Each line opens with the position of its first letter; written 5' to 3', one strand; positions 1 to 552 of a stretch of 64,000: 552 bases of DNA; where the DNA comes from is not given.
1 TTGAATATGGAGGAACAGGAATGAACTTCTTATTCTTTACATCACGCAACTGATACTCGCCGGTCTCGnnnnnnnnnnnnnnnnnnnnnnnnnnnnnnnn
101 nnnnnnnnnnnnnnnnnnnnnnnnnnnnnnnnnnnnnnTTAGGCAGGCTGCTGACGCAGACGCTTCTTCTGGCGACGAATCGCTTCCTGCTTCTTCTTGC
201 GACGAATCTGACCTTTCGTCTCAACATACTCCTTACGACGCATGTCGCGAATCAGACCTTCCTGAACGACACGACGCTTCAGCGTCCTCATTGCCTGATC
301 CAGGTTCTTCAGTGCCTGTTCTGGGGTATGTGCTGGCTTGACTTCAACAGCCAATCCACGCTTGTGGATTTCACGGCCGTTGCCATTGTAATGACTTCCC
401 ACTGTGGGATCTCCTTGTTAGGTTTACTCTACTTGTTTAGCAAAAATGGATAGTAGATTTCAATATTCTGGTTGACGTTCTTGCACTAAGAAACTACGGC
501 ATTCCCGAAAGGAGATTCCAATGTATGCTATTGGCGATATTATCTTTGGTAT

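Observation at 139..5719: Translation and proteostasis gene block: bS21, IF3 and ClpX encoded by a phage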

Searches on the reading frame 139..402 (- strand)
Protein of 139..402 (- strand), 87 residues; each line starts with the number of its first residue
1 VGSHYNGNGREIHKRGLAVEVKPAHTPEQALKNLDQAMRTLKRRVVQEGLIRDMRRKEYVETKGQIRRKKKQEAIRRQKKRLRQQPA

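Call 3: search_protein_families(library=pfam, proteins=[window:139-402:-], max_evalue=0.01)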
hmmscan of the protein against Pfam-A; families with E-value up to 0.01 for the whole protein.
window:139-402:- (87 aa): 2 families
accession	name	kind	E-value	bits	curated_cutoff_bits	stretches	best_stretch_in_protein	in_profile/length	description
PF01165.25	Ribosomal_S21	-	3.2e-11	43.2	27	1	33-78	9-54/55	Ribosomal protein S21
PF15605.11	Ntox28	-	0.0083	16.7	25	1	3-77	31-103/113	Bacterial toxin 28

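Call 4: search_protein_families(library=ncbifam, proteins=[window:139-402:-], max_evalue=0.01)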
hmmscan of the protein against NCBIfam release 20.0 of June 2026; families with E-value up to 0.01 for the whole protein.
window:139-402:- (87 aa): 1 family
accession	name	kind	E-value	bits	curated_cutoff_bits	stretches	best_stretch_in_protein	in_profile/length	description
TIGR00030.1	S21p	equivalog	6.5e-12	45.1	28.95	1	33-81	9-58/58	30S ribosomal protein S21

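Call 9: search_protein_families(library=phrogs, proteins=[window:139-402:-], max_evalue=0.001)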
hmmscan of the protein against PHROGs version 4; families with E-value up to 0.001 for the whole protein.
window:139-402:- (87 aa): 1 family
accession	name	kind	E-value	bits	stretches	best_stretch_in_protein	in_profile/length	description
phrog_21469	-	moron, auxiliary metabolic gene and host takeover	1.7e-07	32.3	1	32-84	10-62/71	ribosomal protein S21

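Call 19: find_homologous_proteins(query=window:139-402:-, max_evalue=0.001)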
Query window:139-402:- (87 aa): 57 proteins with E <= 0.001 among 58 candidates.
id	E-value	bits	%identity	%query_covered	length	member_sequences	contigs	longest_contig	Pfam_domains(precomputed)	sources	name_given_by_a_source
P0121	1.4e-43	164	93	100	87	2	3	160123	PF01165.26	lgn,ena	-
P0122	3.5e-43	163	92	100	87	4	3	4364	PF01165.26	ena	-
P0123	3.8e-43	162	91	100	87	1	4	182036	PF01165.26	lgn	-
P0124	5.2e-43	162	92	100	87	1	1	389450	PF01165.26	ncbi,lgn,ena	-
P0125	5.6e-43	162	91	100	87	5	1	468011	PF01165.26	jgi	jgi:ribosomal protein S21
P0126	3.7e-41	156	91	100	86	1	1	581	PF01165.26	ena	-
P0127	8.4e-41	155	90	100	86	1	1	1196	PF01165.26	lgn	-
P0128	2.8e-40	153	89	100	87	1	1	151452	PF01165.26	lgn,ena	-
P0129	2.1e-39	151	86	100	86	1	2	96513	PF01165.26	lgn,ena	-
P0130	2.3e-39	150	86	100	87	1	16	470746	PF01165.26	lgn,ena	-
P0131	3.0e-39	150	86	100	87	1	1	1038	PF01165.26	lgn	-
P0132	3.0e-39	150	89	97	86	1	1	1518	PF01165.26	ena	-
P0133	3.4e-39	150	84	100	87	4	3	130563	PF01165.26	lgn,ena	-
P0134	3.7e-39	150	89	95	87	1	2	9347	PF01165.26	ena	-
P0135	4.3e-39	150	88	95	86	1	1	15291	PF01165.26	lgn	-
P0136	4.7e-39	149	85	100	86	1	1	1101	PF01165.26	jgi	jgi:ribosomal protein S21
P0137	7.6e-39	149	83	100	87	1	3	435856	PF01165.26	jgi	jgi:ribosomal protein S21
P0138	8.6e-39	149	86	100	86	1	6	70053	PF01165.26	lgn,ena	-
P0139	1.1e-38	148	84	100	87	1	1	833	PF01165.26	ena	-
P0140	1.4e-38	148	85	100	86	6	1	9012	PF01165.26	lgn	-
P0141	2.9e-38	147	82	100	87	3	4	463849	PF01165.26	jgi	-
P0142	7.1e-38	146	83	100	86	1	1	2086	PF01165.26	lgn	-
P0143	1.3e-37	145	85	100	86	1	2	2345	PF01165.26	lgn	-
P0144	1.4e-37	145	81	97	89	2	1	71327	PF01165.26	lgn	-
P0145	1.8e-37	144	83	97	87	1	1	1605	PF01165.26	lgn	-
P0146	1.9e-37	144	86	95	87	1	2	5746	PF01165.26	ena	-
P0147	2.5e-37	144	79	100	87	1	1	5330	PF01165.26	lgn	-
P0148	3.6e-37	143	86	97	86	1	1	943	PF01165.26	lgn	-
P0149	9.1e-37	142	81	97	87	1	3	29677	PF01165.26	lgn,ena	-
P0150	1.3e-36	142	81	97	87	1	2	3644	PF01165.26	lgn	-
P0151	1.5e-36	142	81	97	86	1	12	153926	PF01165.26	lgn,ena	-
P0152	1.9e-36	141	81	95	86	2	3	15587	PF01165.26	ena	-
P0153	2.0e-36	141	80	97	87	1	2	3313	PF01165.26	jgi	-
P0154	3.4e-36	140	80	100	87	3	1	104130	PF01165.26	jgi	-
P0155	4.6e-36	140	81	97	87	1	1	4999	PF01165.26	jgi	jgi:ribosomal protein S21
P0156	5.3e-36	140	80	95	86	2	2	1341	PF01165.26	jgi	jgi:ribosomal protein S21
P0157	8.4e-36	139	77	97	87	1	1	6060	PF01165.26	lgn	-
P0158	1.1e-35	139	76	100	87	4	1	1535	PF01165.26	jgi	-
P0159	1.2e-35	139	81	98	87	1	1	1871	PF01165.26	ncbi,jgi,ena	ncbi:MAG TPA: 30S ribosomal protein S21 [Hymenobacter sp.]|jgi:ribosomal protein S21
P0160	1.3e-35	139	77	97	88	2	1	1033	PF01165.26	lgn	-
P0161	8.3e-34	133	72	100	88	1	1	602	PF01165.26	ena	-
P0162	1.4e-33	132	76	99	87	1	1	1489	PF01165.26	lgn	-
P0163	1.6e-33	132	77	100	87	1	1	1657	PF01165.26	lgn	-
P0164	4.4e-33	130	81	95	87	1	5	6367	PF01165.26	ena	-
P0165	1.8e-32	129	75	100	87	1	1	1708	PF01165.26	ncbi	-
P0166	2.6e-32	128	73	95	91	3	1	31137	PF01165.26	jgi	jgi:ribosomal protein S21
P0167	3.5e-32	128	73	95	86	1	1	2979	PF01165.26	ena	-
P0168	1.1e-31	126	71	95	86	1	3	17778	PF01165.26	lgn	-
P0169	1.2e-31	126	72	95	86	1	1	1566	PF01165.26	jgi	jgi:ribosomal protein S21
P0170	4.0e-30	121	71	100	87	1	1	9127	PF01165.26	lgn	-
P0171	4.0e-30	121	71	95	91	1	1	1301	PF01165.26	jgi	jgi:ribosomal protein S21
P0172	4.4e-28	115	68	99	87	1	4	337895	PF01165.26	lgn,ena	-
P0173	1.1e-27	113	66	99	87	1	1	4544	PF01165.26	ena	-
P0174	1.1e-25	107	66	95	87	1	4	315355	PF01165.26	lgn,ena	-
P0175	2.0e-24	103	65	82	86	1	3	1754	PF01165.26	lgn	-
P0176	4.9e-17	79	57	92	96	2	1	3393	PF01165.26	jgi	jgi:small subunit ribosomal protein S21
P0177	1.1e-15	75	51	92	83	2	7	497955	PF01165.26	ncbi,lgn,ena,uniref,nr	ncbi:hypothetical protein FDI40_gp713 [Agrobacterium phage Atu_ph07]|uniref:30S ribosomal protein S2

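Call 43: search_solved_structures(query=window:139-402:-, show_alignments=3, max_evalue=0.01)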
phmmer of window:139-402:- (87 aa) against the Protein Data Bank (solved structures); distinct sequences matched with E-value up to 0.01: 26.
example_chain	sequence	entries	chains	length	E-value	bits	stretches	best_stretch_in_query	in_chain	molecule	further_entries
8rd8_NV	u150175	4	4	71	6.8e-07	32.9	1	33-85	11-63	Small ribosomal subunit protein bS21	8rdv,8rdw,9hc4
5myj_AU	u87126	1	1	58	7.6e-06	29.5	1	32-80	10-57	30S ribosomal protein S21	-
5nd8_u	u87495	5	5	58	1.2e-05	28.8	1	32-79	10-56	30S ribosomal protein S21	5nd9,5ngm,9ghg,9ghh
8fmw_U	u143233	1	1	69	1.8e-05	28.3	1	32-84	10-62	30S ribosomal protein S21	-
6v39_u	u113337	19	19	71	2.2e-05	28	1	33-85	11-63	30S ribosomal protein S21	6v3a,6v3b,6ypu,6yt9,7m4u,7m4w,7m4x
6fxc_Au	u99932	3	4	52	2.7e-05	27.8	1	32-77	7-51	30S ribosomal protein S21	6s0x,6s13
28nt_u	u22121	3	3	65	5.7e-05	26.7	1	33-80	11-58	Small ribosomal subunit protein bS21B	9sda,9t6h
7qv1_b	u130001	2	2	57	6.8e-05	26.5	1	32-79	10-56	30S ribosomal protein S21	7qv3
9hig_U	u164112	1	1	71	0.00027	24.6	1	34-84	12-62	Small ribosomal subunit protein bS21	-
23wi_u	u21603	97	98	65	0.00035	24.2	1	34-85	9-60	Small ribosomal subunit protein bS21 | 30S ribosomal protein S21 | Ribosomal protein S21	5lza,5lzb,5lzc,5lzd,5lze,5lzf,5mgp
3j9z_SU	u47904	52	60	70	0.00058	23.5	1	34-85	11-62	30S ribosomal protein S21 | Small ribosomal subunit protein bS21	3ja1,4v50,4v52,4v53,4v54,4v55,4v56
10fz_U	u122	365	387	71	0.0006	23.5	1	34-85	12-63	Small ribosomal subunit protein bS21 | 30S ribosomal protein S21 | 30S ribosomal protein S2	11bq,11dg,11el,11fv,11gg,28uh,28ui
5aj3_U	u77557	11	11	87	0.00075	23.2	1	32-77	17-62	MITORIBOSOMAL PROTEIN BS21M, MRPS21 | bS21m | Mitochondrial ribosomal protein S21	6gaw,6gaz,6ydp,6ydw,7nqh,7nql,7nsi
3jd5_U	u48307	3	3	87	0.0008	23.1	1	32-77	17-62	28S ribosomal protein S21, mitochondrial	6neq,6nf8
5aj4_AU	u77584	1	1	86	0.00088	23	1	32-77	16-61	MITORIBOSOMAL PROTEIN BS21M, MRPS21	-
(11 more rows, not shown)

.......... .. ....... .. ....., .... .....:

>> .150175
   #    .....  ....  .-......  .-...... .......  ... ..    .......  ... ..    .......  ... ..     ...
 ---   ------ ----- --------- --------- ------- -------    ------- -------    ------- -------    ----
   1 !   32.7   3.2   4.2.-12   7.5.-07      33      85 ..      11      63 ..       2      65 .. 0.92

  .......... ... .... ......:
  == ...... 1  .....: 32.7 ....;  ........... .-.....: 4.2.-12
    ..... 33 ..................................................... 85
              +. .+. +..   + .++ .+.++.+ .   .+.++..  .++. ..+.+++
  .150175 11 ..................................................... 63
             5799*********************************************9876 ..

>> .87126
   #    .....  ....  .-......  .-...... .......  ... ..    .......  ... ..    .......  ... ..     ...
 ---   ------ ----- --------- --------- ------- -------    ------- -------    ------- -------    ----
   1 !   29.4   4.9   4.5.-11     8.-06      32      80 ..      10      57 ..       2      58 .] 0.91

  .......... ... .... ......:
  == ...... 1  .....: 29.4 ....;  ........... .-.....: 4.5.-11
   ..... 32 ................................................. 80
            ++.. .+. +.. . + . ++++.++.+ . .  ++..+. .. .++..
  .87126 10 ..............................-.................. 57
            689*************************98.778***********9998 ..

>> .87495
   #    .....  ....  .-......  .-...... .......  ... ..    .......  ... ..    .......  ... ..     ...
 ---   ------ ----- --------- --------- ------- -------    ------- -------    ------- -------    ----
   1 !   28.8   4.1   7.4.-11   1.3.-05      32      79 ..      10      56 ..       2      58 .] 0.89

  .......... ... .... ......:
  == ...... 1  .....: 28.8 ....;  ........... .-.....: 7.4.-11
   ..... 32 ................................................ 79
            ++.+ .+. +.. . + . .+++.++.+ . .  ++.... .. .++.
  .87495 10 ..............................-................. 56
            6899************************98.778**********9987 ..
